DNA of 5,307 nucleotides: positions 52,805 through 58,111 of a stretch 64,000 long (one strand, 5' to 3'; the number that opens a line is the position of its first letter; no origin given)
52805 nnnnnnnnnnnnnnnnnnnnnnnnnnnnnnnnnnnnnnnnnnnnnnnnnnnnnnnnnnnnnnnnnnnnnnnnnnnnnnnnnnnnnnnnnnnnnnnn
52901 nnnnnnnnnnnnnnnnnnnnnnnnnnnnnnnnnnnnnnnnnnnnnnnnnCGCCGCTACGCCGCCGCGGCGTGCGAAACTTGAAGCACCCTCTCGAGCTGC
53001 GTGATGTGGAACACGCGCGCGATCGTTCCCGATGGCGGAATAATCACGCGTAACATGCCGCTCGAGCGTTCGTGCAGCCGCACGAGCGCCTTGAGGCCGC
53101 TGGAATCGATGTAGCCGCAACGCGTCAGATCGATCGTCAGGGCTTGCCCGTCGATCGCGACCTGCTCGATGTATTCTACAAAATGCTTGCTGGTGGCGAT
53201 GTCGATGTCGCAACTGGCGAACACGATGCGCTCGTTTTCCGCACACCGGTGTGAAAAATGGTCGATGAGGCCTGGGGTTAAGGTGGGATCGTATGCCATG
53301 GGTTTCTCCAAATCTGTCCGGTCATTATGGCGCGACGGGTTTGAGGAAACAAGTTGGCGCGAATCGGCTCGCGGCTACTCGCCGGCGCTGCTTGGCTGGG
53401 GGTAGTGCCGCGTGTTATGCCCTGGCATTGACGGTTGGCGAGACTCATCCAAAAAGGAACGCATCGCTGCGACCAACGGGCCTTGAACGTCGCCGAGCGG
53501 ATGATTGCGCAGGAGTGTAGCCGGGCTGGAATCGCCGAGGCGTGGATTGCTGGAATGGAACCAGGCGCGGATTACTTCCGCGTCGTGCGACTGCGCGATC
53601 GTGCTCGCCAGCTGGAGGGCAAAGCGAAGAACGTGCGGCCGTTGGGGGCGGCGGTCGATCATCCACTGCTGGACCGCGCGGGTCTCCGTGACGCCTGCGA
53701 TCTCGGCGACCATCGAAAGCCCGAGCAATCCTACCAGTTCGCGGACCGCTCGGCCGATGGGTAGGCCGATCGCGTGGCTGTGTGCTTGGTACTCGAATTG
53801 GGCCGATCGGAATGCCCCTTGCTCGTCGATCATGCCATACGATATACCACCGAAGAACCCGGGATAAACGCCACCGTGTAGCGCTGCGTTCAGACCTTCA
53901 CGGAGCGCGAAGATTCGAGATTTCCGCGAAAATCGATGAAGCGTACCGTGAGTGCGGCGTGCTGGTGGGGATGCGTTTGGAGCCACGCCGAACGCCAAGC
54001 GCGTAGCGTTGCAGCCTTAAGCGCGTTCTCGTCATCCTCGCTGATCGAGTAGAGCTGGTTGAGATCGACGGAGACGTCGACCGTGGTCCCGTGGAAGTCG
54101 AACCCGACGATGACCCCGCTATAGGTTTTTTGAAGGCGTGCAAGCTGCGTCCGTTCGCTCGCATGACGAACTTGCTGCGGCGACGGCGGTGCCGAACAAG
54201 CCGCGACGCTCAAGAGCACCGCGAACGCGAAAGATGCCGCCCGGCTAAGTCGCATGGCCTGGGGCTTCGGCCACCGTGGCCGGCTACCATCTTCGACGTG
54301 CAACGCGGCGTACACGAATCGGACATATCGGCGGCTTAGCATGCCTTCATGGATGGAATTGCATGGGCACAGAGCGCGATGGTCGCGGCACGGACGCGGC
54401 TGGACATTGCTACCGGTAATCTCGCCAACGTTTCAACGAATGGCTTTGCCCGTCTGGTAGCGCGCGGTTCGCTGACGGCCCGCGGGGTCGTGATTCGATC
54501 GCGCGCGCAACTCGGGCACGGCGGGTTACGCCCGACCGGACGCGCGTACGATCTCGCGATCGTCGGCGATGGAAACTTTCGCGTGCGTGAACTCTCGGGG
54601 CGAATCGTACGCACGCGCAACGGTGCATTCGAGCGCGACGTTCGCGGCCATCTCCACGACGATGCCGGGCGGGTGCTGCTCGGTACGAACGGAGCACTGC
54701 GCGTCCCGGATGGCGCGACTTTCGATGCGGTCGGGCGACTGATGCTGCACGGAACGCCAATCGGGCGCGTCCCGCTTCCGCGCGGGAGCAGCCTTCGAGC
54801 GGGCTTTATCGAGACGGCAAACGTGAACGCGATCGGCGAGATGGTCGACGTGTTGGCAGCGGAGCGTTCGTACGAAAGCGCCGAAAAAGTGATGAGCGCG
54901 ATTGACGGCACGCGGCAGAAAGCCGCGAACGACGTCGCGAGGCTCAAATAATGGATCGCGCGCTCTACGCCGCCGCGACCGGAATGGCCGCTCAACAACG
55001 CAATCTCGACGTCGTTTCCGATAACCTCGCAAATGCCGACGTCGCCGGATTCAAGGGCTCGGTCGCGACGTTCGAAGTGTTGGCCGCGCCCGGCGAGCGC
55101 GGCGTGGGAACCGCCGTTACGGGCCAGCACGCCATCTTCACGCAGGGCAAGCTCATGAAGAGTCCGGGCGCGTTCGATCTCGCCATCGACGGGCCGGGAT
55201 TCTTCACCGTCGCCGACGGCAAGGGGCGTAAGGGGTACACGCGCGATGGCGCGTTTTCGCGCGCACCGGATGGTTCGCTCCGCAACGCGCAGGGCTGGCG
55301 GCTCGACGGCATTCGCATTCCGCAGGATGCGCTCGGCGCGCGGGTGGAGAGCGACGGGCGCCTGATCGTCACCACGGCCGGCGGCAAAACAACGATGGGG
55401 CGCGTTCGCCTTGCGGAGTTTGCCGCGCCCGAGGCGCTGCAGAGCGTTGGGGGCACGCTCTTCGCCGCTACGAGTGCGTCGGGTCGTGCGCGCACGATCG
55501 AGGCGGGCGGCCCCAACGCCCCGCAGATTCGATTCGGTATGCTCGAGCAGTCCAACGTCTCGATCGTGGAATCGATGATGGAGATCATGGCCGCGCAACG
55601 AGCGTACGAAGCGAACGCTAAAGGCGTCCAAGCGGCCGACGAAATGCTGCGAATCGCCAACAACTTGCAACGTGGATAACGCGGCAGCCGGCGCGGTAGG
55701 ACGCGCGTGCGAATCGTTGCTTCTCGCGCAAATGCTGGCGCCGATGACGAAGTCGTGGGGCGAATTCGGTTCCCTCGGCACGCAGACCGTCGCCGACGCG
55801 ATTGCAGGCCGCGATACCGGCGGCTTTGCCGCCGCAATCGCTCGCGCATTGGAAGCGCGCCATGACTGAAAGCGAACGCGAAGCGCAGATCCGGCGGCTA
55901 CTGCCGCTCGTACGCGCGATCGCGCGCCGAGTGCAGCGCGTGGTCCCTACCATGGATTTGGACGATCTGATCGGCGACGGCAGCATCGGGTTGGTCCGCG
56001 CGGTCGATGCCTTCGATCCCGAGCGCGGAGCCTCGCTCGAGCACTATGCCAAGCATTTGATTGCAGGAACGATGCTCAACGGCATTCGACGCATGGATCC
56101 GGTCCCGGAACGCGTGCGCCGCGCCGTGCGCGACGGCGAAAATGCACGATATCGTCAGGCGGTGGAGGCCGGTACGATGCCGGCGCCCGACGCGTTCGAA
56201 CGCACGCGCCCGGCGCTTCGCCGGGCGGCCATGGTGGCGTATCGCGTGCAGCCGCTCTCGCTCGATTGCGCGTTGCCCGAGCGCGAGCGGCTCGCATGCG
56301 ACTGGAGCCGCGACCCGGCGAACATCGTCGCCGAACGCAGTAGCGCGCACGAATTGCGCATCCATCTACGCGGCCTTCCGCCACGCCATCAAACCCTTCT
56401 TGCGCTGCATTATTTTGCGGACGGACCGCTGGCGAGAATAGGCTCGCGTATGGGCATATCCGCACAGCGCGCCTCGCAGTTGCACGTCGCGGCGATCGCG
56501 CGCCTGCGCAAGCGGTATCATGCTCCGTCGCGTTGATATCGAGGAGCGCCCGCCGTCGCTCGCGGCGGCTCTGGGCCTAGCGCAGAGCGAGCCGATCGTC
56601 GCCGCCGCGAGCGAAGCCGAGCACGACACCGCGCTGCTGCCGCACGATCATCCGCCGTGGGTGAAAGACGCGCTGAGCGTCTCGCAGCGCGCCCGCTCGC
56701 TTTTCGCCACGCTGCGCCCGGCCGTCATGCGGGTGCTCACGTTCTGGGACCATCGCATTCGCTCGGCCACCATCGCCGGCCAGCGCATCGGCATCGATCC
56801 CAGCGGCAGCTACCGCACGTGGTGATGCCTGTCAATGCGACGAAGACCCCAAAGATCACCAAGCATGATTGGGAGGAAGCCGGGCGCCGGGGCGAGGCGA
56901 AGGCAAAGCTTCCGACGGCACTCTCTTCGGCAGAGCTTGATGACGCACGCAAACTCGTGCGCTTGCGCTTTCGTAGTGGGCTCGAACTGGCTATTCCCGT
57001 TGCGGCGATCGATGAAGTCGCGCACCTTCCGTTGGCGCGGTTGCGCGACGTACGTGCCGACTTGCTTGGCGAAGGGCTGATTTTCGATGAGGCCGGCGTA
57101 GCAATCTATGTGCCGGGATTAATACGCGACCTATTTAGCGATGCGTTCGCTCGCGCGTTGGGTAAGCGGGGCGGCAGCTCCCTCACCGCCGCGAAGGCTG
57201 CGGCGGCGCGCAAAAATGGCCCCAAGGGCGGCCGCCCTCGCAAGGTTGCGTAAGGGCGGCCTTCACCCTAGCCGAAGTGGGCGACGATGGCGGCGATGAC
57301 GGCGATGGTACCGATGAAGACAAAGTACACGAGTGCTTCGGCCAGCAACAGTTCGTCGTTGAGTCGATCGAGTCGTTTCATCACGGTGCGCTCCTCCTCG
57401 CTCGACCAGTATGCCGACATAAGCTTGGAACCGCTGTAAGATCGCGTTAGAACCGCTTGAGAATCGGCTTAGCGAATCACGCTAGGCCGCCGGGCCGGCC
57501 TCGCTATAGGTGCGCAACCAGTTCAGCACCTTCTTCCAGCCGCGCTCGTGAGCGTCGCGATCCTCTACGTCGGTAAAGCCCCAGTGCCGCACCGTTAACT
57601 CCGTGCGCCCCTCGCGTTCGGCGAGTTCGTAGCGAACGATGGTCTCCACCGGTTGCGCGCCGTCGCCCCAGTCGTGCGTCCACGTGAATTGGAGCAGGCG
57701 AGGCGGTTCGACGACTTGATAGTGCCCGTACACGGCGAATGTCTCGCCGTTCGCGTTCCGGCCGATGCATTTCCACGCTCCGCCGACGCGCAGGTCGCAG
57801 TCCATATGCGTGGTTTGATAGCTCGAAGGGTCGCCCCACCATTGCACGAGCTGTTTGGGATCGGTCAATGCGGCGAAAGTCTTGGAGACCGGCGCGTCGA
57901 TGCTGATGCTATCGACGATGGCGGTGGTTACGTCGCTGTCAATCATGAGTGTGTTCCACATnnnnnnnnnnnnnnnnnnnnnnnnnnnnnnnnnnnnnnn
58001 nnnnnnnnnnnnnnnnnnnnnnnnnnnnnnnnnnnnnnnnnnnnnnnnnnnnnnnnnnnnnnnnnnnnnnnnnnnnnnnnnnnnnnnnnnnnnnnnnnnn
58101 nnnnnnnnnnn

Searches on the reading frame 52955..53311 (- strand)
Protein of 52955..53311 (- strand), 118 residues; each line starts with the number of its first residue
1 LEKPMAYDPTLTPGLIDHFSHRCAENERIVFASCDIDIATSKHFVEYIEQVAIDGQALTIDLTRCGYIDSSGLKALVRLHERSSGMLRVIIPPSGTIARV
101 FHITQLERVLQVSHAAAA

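Call 3: search_protein_families(library=pfam, proteins=[window:52955-53311:-], max_evalue=0.01)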
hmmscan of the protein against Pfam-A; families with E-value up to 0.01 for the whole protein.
window:52955-53311:- (118 aa): 2 families
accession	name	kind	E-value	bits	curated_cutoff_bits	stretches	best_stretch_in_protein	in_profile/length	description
PF01740.26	STAS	-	2.5e-11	43.7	22.6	1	27-112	10-99/106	STAS domain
PF13466.11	STAS_2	-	4.7e-06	27.1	29.2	1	35-104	6-77/80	STAS domain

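Call 8: search_protein_families(library=ncbifam, proteins=[window:52955-53311:-], max_evalue=0.001)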
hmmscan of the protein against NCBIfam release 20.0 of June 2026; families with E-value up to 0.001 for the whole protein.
window:52955-53311:- (118 aa): 1 family
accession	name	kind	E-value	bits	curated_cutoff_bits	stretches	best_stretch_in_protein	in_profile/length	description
TIGR00377.1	ant_ant_sig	superfamily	6.4e-12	45.3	53.45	1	20-114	6-104/108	anti-sigma factor antagonist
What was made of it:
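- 52955..53311 (-): Single-domain STAS protein with a DSSG phospho-site (probable ATG start at 53299). It is a lineage-specific neighbour, not part of the conserved core. Pfam and TIGR00377 (calls 3, 8).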

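Call 63: find_related_loci(query=window:52958-53299:-, collection=metagenome_contigs, flank=7000)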
Query window:52958-53299:- (114 aa) in metagenome_contigs; peptide patterns used: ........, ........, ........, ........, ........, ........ (x = any residue, [..] = any of these).
148 stretches matched a pattern; 8 encode a relative of the query (tblastn E <= 1e-3); 8 distinct loci.
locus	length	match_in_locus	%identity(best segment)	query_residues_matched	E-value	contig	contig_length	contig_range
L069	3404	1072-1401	93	1-110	2e-69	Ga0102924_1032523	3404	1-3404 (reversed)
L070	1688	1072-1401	93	1-110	7e-72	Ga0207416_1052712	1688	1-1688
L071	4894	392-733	89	1-114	3e-68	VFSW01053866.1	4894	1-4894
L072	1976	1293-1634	83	1-114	7e-66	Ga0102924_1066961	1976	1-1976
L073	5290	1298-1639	83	1-114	2e-64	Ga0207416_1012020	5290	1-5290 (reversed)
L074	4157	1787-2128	85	1-114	1e-63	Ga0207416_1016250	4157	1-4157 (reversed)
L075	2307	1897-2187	34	13-108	3e-15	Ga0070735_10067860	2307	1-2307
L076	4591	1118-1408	34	13-108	4e-15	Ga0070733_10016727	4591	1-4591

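Call 67: search_protein_families(library=pfam, proteins=[L076:27-1172:+, L076:1103-1438:+, L076:1435-2850:-, L076:2850-3251:-, L076:3264-4328:-], max_evalue=0.01)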
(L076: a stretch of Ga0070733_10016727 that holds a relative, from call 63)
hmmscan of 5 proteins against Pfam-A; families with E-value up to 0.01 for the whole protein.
L076:27-1172:+ (381 aa): 0 families

L076:1103-1438:+ (111 aa): 2 families
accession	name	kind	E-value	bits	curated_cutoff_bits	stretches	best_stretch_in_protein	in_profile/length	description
PF01740.26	STAS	-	7.8e-13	48.6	22.6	1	18-109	10-106/106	STAS domain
PF13466.11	STAS_2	-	1.8e-09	38.1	29.2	1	22-97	2-80/80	STAS domain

L076:1435-2850:- (471 aa): 1 family
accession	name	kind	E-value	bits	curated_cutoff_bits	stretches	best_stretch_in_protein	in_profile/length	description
PF08309.17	LVIVD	-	7.6e-05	22.4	20.2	0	81-94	21-34/42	LVIVD repeat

L076:2850-3251:- (133 aa): 5 families
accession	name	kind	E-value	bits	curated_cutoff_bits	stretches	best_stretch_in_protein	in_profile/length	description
PF07883.17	Cupin_2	-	3.7e-18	65.5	27.2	1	54-121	2-69/70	Cupin domain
PF02311.25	AraC_binding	-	5.2e-08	33.1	21.1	1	60-121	13-74/135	AraC-like ligand binding domain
PF12973.13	Cupin_7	-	8.2e-08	32.5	27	1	51-121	34-100/105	ChrR Cupin-like domain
PF00190.28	Cupin_1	-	3.6e-07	30.3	22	1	50-126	33-117/151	Cupin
PF01050.24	MannoseP_isomer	-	0.0063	17.1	23.6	1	64-113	44-92/116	Mannose-6-phosphate isomerase C-terminal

L076:3264-4328:- (354 aa): 11 families
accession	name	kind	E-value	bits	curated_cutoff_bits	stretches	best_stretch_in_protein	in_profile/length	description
PF01344.31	Kelch_1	-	1.4e-34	117.6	20.1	4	93-136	11-46/46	Kelch motif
PF13964.12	Kelch_6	-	6.7e-34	115.2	25.3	3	85-139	4-50/50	Kelch motif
PF24681.1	Kelch_KLHDC2_KLHL20_DRC7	-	7.6e-33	114.1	50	2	34-159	49-175/221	KLHDC2/KLHL20/DRC7 Kelch-repeats domain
PF13415.12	Kelch_3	-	1.3e-28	98.9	22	3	95-139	3-40/48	Galactose oxidase, central domain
PF25210.1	Kelch_FKB95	-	3e-26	93.1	70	3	38-107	35-103/268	FKB95, Kelch-repeats domain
PF24981.1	Beta-prop_ATRN-LZTR1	-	3.8e-24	85.9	50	2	45-221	106-282/289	Attractin/LZTR1 beta-propeller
PF24996.1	NANM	-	1.8e-23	83.4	45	2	88-164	58-132/350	N-acetylneuraminate epimerase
PF07646.21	Kelch_2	-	7.4e-22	76.6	21.3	2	200-256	1-48/48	Kelch motif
PF13418.12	Kelch_4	-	2.6e-19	69.3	21.6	2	46-76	13-43/49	Galactose oxidase, central domain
PF13854.13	Kelch_HCF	-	7.9e-05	22.5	113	0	44-109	199-265/345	Host cell factor, Kelch-repeats domain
PF07893.19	DUF1668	-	0.00021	21.2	23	0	21-81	159-212/336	Protein of unknown function (DUF1668)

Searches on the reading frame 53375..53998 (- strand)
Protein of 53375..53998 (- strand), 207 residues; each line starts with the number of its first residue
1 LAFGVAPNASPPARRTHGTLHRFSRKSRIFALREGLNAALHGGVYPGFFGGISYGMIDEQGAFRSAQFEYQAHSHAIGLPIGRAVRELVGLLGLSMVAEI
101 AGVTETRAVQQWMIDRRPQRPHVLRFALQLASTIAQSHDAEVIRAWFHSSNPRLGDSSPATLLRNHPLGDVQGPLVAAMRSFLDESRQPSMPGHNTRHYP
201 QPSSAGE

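Call 7: search_protein_families(library=pfam, proteins=[window:53375-53998:-], max_evalue=0.001)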
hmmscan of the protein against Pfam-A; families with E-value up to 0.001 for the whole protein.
window:53375-53998:- (207 aa): 0 families

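Call 8: search_protein_families(library=ncbifam, proteins=[window:53375-53998:-], max_evalue=0.001)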
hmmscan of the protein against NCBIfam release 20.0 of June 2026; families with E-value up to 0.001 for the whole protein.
window:53375-53998:- (207 aa): 0 families

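Call 67: search_protein_families(library=pfam, proteins=[window:53375-53998:-], max_evalue=0.01)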
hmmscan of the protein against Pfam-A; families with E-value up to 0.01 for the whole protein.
window:53375-53998:- (207 aa): 1 family
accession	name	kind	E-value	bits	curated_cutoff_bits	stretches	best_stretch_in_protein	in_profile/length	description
PF09722.15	Xre_MbcA_ParS_C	-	0.0011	19.3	24.5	1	139-165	9-34/51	Antitoxin Xre/MbcA/ParS C-terminal toxin-binding domain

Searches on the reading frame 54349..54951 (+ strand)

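Call 67: search_protein_families(library=pfam, proteins=[window:54349-54951:+], max_evalue=0.01)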
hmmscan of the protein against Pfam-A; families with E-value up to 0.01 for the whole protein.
window:54349-54951:+ (200 aa): 3 families
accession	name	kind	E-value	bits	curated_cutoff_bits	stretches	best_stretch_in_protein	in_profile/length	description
PF06429.18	Flg_bbr_C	-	3.5e-12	46.1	23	1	151-194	2-45/46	Flagellar basal body rod FlgEFG protein C-terminal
PF22692.1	LlgE_F_G_D1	-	1.5e-07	31.9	27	1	70-124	1-52/64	Flagellar hook protein FlgE/F/G D1 domain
PF00460.25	Flg_bb_rod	-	4.6e-06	26.9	20.7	1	7-33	4-30/31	Flagella basal body rod protein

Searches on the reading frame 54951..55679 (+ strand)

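Call 67: search_protein_families(library=pfam, proteins=[window:54951-55679:+], max_evalue=0.01)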
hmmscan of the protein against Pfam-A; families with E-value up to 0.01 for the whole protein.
window:54951-55679:+ (242 aa): 3 families
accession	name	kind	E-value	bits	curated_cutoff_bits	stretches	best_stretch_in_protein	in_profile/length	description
PF06429.18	Flg_bbr_C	-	7e-18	64.3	23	1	196-239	3-46/46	Flagellar basal body rod FlgEFG protein C-terminal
PF22692.1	LlgE_F_G_D1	-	2.3e-15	56.9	27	1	78-138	1-62/64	Flagellar hook protein FlgE/F/G D1 domain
PF00460.25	Flg_bb_rod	-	3e-11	43.5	20.7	1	5-35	1-31/31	Flagella basal body rod protein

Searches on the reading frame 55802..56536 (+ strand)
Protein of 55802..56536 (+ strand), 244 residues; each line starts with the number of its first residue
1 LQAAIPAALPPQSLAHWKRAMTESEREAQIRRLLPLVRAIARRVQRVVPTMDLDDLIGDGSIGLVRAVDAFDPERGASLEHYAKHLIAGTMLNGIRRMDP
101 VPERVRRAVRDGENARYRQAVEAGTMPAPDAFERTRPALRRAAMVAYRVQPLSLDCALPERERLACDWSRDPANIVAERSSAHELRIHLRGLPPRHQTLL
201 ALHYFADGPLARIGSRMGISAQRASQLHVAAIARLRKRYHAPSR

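Call 7: search_protein_families(library=pfam, proteins=[window:55802-56536:+], max_evalue=0.001)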
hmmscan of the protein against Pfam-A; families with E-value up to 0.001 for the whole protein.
window:55802-56536:+ (244 aa): 2 families
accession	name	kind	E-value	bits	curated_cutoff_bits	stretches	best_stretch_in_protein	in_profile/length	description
PF04542.20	Sigma70_r2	-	1.3e-13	51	24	1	30-97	2-67/71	Sigma-70 region 2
PF04545.22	Sigma70_r4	-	1.8e-12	47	24.1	1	189-237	2-50/50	Sigma-70, region 4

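Call 8: search_protein_families(library=ncbifam, proteins=[window:55802-56536:+], max_evalue=0.001)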
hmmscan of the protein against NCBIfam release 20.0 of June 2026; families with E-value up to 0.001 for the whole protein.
window:55802-56536:+ (244 aa): 36 families (the best 25 are shown)
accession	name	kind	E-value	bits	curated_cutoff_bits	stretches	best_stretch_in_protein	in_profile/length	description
TIGR02479.1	FliA_WhiG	subfamily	4.4e-31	108.4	189.6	1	30-238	2-222/224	FliA/WhiG family RNA polymerase sigma factor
NF005413.0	PRK06986.1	subfamily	1.4e-28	100.4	201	1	21-240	10-237/241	RNA polymerase sigma factor FliA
NF004935.0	PRK06288.1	equivalog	3.6e-25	89.1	343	2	16-116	25-126/270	RNA polymerase sigma factor WhiG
TIGR02937.1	sigma70-ECF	superfamily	3.4e-21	75.6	42.9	1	25-238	2-164/165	sigma-70 family RNA polymerase sigma factor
NF004572.0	PRK05911.1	equivalog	4.2e-20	72.2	378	2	25-107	24-107/257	RNA polymerase sigma factor sigma-28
NF005809.0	PRK07670.1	equivalog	6.3e-19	68.5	326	1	15-238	14-249/255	FliA/WhiG family RNA polymerase sigma factor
TIGR02980.1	SigBFG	subfamily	9.4e-17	61.5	234.35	1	24-238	3-225/227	SigB/SigF/SigG family RNA polymerase sigma factor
TIGR02997.1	Sig70-cyanoRpoD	subfamily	1.9e-14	53.7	384.5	1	26-236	76-298/298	RNA polymerase sigma factor, RpoD/SigA family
NF004615.0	PRK05949.1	subfamily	3.6e-14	52.4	530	1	28-239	95-318/327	RNA polymerase sigma factor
TIGR02394.1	rpoS_proteo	equivalog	5e-14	52.5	378.7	1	24-239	46-274/285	RNA polymerase sigma factor RpoS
NF005514.0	PRK07122.1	subfamily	7.2e-14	51.6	372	2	23-92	39-106/264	RNA polymerase sigma factor SigF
NF005642.0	PRK07405.1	subfamily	2.5e-12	46.6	524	1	28-238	86-308/318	RNA polymerase sigma factor SigD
NF004207.0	PRK05657.1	equivalog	8.9e-12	45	394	1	22-90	87-153/329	RNA polymerase sigma factor RpoS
NF006071.0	PRK08215.1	equivalog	1.3e-10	41.3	372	1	23-111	36-120/258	RNA polymerase sporulation sigma factor SigG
NF005693.0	PRK07500.1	equivalog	3.1e-10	39.7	315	1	16-93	32-107/289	RNA polymerase factor sigma-32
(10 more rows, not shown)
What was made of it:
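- Checked: Nearest sigma, 55802-56536(+): best matches FliA/WhiG but scores below the curated cut-off (108 against 189.6 bits, call 8).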

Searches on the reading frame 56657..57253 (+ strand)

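Call 7: search_protein_families(library=pfam, proteins=[window:56657-57253:+], max_evalue=0.001)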
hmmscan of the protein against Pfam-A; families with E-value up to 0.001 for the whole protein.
window:56657-57253:+ (198 aa): 0 families

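Call 79: search_protein_families(library=pfam, proteins=[window:56657-57253:+], max_evalue=0.01)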
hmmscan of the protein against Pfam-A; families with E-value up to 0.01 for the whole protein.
window:56657-57253:+ (198 aa): 1 family
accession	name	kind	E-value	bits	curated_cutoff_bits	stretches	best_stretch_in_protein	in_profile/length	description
PF10387.14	DUF2442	-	0.0016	19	23.9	1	101-157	12-68/72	Protein of unknown function (DUF2442)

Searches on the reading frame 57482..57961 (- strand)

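Call 7: search_protein_families(library=pfam, proteins=[window:57482-57961:-], max_evalue=0.001)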
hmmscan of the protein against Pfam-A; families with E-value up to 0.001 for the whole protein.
window:57482-57961:- (159 aa): 2 families
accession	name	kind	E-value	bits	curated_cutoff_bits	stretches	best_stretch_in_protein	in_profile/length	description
PF08327.17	AHSA1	-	2.1e-25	89.8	22.1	1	22-152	1-123/125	Activator of Hsp90 ATPase homolog 1-like protein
PF10604.15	Polyketide_cyc2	-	0.00043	21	27.4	1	14-126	3-105/142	Polyketide cyclase / dehydrase and lipid transport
